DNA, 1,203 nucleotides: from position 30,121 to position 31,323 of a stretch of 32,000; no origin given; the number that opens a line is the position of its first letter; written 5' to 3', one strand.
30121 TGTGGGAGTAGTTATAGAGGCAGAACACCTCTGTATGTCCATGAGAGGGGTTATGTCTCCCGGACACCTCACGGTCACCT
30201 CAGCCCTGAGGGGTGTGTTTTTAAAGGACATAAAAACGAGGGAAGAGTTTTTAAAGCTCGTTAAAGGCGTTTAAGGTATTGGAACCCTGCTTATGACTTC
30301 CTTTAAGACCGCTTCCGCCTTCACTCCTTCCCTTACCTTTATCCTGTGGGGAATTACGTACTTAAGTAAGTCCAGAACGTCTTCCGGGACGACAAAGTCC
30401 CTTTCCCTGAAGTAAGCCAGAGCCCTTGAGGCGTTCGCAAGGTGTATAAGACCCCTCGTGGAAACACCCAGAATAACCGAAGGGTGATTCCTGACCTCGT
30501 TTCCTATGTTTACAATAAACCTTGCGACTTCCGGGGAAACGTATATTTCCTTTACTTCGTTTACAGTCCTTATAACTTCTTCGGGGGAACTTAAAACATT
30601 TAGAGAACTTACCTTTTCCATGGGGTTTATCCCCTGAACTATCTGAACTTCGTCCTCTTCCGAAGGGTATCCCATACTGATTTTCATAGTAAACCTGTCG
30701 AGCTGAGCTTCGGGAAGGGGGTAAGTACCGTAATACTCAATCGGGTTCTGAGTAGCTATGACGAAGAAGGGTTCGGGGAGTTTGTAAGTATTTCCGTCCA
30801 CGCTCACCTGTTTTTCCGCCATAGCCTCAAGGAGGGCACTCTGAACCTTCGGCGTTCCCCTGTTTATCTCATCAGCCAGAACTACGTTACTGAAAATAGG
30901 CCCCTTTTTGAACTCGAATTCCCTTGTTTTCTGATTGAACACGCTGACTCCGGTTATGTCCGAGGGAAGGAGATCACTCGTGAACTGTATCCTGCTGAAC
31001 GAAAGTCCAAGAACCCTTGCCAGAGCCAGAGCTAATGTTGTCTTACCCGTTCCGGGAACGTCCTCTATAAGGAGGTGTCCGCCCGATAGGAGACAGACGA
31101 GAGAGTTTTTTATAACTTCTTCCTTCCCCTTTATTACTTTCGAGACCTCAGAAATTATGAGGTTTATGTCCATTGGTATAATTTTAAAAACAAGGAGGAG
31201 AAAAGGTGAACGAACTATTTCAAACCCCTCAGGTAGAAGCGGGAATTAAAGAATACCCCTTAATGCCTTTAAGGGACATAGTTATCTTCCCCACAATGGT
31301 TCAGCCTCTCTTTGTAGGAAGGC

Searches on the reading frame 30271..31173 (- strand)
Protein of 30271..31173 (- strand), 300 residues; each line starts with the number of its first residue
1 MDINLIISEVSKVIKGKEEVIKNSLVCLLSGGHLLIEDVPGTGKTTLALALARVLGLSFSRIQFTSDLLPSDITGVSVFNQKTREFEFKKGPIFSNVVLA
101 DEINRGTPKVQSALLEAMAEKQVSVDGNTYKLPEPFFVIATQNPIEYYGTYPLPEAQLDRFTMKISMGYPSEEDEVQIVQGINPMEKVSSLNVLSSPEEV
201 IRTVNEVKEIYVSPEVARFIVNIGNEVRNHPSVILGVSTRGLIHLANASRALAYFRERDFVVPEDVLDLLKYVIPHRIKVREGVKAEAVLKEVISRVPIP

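Call 28: search_protein_families(library=pfam, proteins=[window:30271-31173:-], max_evalue=0.00001)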
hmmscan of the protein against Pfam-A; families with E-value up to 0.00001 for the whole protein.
window:30271-31173:- (300 aa): 5 families
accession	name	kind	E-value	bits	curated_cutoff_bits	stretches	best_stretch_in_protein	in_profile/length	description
PF07726.17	AAA_3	-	3.1e-65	218.4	27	1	33-163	1-131/131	ATPase family associated with various cellular activities (AAA)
PF17863.7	AAA_lid_2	-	2.6e-18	65.9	22.7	1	227-289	3-70/74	AAA lid domain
PF07728.20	AAA_5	-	1.6e-13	51.2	22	1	39-161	7-139/139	AAA domain (dynein-related subfamily)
PF00004.35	AAA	-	8.2e-08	33.2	21.2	1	39-167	6-129/131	ATPase family associated with various cellular activities (AAA)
PF20030.5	bpMoxR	-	6.3e-07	29.1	27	1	4-172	4-171/205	MoxR domain in the MoxR-vWA-beta-propeller ternary systems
